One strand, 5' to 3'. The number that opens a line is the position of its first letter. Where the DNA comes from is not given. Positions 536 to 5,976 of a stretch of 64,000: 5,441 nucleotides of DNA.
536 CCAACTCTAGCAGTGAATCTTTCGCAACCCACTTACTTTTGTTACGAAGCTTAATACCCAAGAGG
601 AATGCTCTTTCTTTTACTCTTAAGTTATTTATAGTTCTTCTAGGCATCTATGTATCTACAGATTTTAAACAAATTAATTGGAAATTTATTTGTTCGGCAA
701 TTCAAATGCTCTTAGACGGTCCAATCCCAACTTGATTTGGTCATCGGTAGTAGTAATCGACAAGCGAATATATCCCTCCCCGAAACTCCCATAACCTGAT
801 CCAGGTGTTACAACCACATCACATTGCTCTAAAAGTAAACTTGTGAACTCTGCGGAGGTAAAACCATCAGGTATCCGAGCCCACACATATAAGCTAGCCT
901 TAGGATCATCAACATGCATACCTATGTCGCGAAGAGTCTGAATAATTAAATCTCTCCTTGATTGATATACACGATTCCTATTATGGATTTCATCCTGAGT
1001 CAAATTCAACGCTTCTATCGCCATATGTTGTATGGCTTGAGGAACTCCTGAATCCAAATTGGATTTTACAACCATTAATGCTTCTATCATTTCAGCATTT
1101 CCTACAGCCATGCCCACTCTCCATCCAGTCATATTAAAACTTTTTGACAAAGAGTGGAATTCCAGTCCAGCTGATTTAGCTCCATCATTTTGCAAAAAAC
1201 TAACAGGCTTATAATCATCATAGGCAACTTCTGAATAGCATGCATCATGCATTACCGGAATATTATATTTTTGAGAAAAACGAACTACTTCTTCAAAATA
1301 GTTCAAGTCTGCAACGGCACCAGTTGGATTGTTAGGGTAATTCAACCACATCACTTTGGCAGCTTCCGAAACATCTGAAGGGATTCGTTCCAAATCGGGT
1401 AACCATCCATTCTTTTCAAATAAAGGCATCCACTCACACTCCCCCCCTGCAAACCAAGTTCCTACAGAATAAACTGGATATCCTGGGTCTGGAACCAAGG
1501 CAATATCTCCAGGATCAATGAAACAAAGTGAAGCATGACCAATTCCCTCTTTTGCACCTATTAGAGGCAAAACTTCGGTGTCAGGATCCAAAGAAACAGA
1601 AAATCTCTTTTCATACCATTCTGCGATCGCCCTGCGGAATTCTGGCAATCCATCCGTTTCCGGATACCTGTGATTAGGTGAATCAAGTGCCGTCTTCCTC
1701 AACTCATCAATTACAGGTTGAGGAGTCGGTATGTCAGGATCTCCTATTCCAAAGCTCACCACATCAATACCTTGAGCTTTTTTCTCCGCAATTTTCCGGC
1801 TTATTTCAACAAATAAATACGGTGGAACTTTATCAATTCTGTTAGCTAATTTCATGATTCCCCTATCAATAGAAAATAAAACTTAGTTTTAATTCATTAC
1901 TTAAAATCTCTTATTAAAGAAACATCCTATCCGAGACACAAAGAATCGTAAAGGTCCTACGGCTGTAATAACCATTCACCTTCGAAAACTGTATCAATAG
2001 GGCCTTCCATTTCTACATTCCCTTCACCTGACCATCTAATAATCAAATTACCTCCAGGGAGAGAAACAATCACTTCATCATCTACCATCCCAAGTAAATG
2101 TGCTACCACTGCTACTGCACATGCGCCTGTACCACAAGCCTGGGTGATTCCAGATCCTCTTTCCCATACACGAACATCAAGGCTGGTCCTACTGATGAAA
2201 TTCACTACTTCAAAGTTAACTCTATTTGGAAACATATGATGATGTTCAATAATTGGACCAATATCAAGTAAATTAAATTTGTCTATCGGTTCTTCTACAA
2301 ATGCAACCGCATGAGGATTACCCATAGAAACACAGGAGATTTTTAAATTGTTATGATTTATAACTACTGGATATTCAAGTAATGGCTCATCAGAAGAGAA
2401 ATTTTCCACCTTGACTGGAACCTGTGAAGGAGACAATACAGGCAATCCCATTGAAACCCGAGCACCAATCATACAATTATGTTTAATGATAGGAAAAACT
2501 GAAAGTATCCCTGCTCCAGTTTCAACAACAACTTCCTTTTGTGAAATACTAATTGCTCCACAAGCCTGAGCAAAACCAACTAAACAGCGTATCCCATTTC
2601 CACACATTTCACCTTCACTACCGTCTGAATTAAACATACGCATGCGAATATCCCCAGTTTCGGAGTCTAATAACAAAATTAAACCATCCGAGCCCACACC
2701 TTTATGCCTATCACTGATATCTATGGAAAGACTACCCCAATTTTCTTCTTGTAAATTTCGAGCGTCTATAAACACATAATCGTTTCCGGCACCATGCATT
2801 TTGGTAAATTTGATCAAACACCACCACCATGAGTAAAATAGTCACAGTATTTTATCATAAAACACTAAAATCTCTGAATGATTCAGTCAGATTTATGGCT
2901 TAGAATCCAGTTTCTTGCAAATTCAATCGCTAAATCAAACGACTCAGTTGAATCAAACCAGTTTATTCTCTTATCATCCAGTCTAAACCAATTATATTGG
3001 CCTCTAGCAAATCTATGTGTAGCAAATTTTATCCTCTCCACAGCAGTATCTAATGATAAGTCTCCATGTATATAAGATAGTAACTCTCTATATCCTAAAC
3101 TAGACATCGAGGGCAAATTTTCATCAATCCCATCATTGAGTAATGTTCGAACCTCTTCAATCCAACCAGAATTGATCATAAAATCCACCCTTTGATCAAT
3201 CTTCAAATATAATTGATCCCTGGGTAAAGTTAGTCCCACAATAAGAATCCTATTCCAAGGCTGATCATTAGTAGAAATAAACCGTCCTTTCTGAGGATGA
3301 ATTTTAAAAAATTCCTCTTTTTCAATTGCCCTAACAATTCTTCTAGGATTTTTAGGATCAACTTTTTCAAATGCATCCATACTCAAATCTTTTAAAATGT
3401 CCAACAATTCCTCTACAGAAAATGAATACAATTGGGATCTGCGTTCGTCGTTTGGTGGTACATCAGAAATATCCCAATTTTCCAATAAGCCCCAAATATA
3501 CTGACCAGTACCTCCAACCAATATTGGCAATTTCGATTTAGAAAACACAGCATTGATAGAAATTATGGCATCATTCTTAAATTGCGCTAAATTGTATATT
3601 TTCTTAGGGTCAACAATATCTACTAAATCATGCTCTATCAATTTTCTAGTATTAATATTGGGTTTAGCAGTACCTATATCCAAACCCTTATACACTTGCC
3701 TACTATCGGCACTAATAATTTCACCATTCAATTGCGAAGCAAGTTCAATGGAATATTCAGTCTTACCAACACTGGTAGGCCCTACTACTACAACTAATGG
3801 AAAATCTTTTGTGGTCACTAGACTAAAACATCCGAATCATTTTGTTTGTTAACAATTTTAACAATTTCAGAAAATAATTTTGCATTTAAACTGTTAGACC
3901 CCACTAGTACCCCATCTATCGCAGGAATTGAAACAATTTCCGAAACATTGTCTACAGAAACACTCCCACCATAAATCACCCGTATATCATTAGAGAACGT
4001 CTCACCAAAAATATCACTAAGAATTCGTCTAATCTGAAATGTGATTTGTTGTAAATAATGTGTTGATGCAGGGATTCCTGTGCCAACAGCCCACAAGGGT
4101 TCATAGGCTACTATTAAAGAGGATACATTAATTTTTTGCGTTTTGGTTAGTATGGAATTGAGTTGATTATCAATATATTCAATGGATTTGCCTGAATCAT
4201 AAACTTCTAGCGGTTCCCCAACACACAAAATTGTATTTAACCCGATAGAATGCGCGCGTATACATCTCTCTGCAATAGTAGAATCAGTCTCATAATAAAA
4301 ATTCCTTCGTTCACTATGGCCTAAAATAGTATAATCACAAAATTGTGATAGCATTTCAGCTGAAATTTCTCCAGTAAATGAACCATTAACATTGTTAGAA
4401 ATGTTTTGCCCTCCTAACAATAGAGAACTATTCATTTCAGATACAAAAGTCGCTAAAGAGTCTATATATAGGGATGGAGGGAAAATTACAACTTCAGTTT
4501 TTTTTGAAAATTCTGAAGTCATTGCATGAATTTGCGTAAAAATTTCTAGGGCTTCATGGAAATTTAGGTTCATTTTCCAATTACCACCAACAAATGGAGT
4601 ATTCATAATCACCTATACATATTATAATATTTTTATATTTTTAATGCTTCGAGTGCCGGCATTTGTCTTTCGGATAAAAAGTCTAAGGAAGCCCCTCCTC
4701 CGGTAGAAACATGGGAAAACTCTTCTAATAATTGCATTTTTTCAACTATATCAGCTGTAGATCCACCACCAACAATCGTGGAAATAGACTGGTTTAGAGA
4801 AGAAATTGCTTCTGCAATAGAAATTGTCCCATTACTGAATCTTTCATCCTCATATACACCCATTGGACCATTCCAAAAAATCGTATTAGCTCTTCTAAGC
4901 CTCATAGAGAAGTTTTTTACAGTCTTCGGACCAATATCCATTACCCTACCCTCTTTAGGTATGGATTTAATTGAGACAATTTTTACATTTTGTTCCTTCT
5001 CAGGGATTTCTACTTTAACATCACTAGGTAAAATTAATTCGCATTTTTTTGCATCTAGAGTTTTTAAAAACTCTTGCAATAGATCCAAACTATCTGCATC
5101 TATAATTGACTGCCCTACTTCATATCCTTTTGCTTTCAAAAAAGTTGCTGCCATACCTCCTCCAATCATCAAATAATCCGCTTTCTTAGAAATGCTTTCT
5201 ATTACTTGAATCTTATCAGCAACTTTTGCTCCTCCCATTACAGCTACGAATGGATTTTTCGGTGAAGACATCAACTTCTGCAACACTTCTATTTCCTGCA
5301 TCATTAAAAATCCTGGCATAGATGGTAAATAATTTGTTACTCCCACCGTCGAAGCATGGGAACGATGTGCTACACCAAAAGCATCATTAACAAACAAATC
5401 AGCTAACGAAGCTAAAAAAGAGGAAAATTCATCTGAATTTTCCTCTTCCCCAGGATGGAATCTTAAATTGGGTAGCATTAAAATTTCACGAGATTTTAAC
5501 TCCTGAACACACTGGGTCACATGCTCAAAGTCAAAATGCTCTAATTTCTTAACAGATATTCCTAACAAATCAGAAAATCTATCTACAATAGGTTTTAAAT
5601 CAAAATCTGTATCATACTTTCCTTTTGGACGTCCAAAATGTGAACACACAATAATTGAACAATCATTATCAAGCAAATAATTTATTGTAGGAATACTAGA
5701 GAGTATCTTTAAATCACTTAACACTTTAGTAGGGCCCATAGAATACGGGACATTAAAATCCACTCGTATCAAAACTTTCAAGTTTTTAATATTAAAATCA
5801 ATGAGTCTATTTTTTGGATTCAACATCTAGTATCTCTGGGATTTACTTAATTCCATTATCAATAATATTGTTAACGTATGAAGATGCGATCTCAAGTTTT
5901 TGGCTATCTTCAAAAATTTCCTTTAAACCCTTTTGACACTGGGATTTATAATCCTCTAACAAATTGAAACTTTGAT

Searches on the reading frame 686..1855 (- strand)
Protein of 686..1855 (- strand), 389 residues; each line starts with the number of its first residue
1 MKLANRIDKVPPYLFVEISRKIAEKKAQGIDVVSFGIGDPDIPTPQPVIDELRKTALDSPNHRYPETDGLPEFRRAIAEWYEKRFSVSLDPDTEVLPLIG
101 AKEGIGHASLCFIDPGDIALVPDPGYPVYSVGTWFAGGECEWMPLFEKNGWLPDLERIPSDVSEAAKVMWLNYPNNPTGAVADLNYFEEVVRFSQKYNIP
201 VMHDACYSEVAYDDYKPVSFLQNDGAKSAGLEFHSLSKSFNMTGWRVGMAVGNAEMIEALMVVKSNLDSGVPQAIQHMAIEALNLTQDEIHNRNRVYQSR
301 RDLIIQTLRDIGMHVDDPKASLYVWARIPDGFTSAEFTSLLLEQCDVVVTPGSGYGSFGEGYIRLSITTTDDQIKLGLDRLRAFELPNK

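Call 68: search_protein_families(library=pfam, max_evalue=0.000001, proteins=[window:686-1855:-])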
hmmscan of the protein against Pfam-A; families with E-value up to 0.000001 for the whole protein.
window:686-1855:- (389 aa): 1 family
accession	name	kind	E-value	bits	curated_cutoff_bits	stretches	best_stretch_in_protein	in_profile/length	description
PF00155.27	Aminotran_1_2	-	2.5e-66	224.7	19.7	1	31-381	2-361/361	Aminotransferase class I and II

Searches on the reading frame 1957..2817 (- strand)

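Call 68: search_protein_families(library=pfam, max_evalue=0.000001, proteins=[window:1957-2817:-])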
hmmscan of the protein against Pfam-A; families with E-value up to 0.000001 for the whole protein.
window:1957-2817:- (286 aa): 1 family
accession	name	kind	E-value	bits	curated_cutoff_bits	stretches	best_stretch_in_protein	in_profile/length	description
PF01678.24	DAP_epimerase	-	2.1e-53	179.9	34.7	2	162-274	2-118/121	Diaminopimelate epimerase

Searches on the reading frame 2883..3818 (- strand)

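Call 68: search_protein_families(library=pfam, max_evalue=0.000001, proteins=[window:2883-3818:-])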
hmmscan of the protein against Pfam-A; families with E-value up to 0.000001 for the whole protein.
window:2883-3818:- (311 aa): 1 family
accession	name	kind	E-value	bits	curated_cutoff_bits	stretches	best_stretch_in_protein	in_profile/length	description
PF01715.23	IPPT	-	2.4e-63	214.5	23.6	1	41-279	1-241/243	IPP transferase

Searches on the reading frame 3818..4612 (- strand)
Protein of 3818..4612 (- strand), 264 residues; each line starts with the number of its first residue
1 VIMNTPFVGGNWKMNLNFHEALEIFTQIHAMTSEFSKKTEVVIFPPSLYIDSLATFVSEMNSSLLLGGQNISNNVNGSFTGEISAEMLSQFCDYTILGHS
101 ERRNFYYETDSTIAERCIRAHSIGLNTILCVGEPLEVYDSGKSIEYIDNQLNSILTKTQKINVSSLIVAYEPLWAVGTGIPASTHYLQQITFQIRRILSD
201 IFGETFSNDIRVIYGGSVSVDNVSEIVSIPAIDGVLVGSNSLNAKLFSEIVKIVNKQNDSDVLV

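Call 68: search_protein_families(library=pfam, max_evalue=0.000001, proteins=[window:3818-4612:-])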
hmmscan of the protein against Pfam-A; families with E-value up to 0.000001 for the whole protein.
window:3818-4612:- (264 aa): 1 family
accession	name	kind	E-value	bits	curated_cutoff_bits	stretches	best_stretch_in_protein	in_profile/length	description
PF00121.24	TIM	-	1.7e-74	250.8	20.1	1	6-253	1-244/245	Triosephosphate isomerase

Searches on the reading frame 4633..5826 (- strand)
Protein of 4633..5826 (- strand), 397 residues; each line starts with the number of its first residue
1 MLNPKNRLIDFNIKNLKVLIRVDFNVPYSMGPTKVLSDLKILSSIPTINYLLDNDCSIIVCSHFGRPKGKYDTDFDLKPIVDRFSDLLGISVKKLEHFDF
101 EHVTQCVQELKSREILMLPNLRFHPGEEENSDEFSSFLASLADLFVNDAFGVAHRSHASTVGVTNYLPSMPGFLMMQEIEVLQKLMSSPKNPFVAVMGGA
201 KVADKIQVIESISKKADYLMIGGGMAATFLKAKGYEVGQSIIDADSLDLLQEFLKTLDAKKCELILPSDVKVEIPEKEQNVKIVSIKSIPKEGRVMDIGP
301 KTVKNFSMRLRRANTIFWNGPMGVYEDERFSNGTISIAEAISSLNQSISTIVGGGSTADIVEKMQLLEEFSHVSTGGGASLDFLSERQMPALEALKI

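Call 68: search_protein_families(library=pfam, max_evalue=0.000001, proteins=[window:4633-5826:-])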
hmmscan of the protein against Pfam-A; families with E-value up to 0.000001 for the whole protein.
window:4633-5826:- (397 aa): 1 family
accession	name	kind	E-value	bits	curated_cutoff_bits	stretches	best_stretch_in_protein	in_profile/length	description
PF00162.24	PGK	-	6.7e-137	457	27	1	10-385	3-377/379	Phosphoglycerate kinase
